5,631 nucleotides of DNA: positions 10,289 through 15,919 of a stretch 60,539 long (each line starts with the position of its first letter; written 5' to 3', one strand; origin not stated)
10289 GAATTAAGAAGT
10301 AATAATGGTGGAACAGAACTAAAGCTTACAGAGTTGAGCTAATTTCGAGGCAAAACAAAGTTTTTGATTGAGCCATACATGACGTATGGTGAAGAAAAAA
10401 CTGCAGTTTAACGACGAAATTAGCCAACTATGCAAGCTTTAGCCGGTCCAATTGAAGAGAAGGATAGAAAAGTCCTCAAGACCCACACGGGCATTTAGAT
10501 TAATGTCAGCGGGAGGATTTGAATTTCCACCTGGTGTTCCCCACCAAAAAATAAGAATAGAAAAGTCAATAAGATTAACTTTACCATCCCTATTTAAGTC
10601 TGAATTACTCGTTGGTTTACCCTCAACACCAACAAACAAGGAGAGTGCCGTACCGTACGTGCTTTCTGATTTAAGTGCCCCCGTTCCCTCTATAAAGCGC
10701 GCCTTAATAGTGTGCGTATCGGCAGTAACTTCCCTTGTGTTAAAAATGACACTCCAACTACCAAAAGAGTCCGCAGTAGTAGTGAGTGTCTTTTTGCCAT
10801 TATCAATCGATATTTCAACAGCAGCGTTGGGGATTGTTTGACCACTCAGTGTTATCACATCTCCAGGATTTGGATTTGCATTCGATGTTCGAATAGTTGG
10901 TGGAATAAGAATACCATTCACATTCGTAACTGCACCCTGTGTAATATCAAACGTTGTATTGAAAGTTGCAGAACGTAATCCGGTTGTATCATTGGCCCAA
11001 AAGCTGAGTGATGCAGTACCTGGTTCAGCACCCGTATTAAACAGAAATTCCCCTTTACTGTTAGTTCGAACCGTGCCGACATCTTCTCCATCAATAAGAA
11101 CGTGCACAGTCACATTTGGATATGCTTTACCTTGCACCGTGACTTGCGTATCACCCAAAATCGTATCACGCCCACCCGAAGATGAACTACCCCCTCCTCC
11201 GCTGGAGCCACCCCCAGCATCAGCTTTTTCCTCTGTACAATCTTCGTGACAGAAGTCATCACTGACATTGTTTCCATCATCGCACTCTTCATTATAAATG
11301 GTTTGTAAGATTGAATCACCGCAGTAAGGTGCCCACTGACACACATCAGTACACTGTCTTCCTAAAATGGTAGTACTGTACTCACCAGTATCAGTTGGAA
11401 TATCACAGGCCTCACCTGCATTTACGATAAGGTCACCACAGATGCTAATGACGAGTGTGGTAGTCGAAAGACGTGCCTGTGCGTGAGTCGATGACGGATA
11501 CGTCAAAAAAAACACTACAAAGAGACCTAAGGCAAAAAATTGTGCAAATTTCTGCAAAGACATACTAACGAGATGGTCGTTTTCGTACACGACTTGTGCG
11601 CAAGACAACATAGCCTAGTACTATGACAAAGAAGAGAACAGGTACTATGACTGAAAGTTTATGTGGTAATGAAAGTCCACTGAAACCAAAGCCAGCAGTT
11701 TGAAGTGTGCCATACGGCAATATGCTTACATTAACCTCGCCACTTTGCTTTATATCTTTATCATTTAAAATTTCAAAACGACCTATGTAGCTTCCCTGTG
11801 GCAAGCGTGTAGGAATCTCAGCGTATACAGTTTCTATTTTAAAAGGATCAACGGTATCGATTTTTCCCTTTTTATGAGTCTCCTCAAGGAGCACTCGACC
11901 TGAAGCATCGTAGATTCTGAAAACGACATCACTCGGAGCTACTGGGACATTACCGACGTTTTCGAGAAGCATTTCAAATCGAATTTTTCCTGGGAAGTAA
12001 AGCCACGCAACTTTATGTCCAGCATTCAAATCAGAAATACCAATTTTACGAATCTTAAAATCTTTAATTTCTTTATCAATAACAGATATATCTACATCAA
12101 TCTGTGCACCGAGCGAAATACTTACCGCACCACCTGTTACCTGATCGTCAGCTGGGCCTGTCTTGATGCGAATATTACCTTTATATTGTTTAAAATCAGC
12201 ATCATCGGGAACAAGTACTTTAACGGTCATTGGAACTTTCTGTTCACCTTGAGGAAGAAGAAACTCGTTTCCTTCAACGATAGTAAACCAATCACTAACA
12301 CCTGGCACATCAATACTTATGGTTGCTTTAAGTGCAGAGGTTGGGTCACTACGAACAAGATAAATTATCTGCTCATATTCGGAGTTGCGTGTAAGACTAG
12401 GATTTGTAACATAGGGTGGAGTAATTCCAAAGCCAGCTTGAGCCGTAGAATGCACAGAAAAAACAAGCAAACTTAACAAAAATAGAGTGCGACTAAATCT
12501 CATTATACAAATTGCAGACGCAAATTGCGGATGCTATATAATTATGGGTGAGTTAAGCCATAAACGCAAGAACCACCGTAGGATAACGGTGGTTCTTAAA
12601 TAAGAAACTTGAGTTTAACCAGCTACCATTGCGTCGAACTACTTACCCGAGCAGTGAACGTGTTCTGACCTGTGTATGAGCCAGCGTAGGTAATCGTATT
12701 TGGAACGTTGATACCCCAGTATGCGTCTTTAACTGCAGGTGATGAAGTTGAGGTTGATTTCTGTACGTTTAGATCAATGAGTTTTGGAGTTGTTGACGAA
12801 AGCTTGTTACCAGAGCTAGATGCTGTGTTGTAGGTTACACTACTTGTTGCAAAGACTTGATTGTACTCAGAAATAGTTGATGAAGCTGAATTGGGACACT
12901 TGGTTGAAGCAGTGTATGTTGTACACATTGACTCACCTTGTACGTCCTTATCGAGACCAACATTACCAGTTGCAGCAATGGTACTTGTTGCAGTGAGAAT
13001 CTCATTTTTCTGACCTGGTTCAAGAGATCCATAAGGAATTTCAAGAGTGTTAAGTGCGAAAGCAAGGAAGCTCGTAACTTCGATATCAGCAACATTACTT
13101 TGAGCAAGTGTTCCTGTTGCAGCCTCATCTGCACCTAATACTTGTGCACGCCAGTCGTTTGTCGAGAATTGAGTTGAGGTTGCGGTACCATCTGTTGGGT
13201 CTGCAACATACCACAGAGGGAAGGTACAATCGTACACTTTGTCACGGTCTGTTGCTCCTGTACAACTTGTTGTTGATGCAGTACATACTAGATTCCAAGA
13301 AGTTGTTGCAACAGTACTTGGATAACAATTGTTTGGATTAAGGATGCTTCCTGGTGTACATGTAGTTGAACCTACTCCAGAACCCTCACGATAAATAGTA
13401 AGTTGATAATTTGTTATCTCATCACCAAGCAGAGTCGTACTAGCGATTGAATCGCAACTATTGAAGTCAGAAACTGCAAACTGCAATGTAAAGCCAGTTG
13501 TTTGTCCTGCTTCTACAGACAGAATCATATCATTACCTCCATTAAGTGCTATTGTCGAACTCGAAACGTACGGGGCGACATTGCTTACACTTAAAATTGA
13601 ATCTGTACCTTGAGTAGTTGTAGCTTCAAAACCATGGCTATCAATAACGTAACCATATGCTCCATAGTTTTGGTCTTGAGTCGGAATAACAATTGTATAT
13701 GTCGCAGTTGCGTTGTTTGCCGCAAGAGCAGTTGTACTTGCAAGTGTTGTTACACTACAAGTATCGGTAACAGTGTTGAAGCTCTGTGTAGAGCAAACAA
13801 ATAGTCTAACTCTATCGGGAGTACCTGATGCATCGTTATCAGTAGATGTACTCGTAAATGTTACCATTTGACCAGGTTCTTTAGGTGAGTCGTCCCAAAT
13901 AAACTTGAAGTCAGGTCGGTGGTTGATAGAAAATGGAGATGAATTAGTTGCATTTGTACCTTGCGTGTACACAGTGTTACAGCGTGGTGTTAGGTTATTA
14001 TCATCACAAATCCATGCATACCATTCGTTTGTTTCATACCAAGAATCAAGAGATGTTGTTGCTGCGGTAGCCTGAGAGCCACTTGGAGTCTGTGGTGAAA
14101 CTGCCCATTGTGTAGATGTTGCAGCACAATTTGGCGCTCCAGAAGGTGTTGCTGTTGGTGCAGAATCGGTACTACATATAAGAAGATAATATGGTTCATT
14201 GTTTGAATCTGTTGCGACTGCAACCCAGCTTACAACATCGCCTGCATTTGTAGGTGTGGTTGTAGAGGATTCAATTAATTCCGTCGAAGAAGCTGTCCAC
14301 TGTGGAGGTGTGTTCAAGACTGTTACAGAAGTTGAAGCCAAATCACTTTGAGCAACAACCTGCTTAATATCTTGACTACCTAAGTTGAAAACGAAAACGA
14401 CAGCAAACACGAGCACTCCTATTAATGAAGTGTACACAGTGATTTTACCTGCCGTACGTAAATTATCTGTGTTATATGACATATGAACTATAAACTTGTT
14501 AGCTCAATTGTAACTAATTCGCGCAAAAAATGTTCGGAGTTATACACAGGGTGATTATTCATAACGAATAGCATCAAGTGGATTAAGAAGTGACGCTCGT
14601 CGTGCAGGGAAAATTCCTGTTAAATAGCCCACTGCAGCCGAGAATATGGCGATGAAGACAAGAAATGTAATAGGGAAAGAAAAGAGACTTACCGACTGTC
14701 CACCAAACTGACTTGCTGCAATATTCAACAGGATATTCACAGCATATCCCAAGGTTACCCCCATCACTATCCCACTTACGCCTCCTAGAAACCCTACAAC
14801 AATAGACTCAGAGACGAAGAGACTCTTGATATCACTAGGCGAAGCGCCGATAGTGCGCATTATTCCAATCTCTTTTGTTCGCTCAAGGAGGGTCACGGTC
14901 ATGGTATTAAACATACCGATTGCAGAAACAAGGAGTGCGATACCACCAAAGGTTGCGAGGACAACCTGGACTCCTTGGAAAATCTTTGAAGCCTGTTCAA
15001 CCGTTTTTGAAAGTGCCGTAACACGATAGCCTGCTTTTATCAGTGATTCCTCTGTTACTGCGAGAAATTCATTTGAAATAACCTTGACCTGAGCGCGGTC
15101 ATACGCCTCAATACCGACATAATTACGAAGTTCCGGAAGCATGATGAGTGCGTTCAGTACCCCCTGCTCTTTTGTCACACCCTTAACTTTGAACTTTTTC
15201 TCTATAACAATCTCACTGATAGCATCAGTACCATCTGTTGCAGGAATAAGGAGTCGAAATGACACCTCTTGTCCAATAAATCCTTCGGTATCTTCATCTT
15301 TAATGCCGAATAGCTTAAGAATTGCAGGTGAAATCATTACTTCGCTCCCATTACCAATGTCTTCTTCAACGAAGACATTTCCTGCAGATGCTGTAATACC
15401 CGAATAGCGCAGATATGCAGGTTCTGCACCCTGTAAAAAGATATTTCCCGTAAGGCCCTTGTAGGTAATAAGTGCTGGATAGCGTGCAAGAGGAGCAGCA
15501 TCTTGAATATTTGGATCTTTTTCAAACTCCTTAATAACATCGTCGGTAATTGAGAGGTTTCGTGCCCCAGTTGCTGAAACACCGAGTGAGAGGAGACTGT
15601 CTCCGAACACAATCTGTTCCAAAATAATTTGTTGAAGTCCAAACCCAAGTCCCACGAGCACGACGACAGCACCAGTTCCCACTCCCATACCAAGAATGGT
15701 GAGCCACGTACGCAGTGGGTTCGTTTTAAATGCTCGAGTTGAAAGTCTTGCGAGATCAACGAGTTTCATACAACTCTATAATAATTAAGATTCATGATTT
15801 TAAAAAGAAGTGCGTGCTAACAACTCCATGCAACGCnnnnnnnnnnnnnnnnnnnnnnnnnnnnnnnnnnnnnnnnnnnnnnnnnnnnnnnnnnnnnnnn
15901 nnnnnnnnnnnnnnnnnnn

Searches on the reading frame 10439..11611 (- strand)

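Call 35: search_protein_families(library=pfam, proteins=[window:10439-11611:-], max_evalue=0.001)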
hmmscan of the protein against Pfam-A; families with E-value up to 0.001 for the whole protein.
window:10439-11611:- (390 aa): 7 families
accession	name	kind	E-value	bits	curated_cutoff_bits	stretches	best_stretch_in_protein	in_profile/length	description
PF17936.7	Big_6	-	7.4e-09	36.2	27.6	1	152-220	10-80/83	Bacterial Ig domain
PF13948.11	DUF4215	-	1.1e-07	32.5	27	1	89-125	15-46/47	Domain of unknown function (DUF4215)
PF00404.24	Dockerin_1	-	2.4e-07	31.3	22.9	1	337-384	2-52/57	Dockerin type I domain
PF13620.12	CarboxypepD_reg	-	8e-07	29.8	32.3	0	160-232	10-78/82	Carboxypeptidase regulatory-like domain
PF19077.6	Big_13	-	3e-05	24.9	27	0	254-317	30-94/102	Bacterial Ig-like domain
PF17789.7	MG4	-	0.00061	20.4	24.7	0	255-306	25-75/95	Macroglobulin domain MG4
PF11974.14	bMG3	-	0.00099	19.5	34.9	0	159-199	23-64/103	Bacterial alpha-2-macroglobulin MG3 domain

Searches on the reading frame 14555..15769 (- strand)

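Call 7: search_protein_families(library=pfam, proteins=[window:14555-15769:-], max_evalue=0.001)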
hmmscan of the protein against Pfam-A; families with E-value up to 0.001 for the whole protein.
window:14555-15769:- (404 aa): 2 families
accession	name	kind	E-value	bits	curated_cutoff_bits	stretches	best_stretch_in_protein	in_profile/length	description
PF12704.14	MacB_PCD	-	1.1e-16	62.2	27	1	21-217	1-176/207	MacB-like periplasmic core domain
PF02687.27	FtsX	-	4e-16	59.6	25.5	1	273-393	2-116/120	FtsX-like permease C-terminal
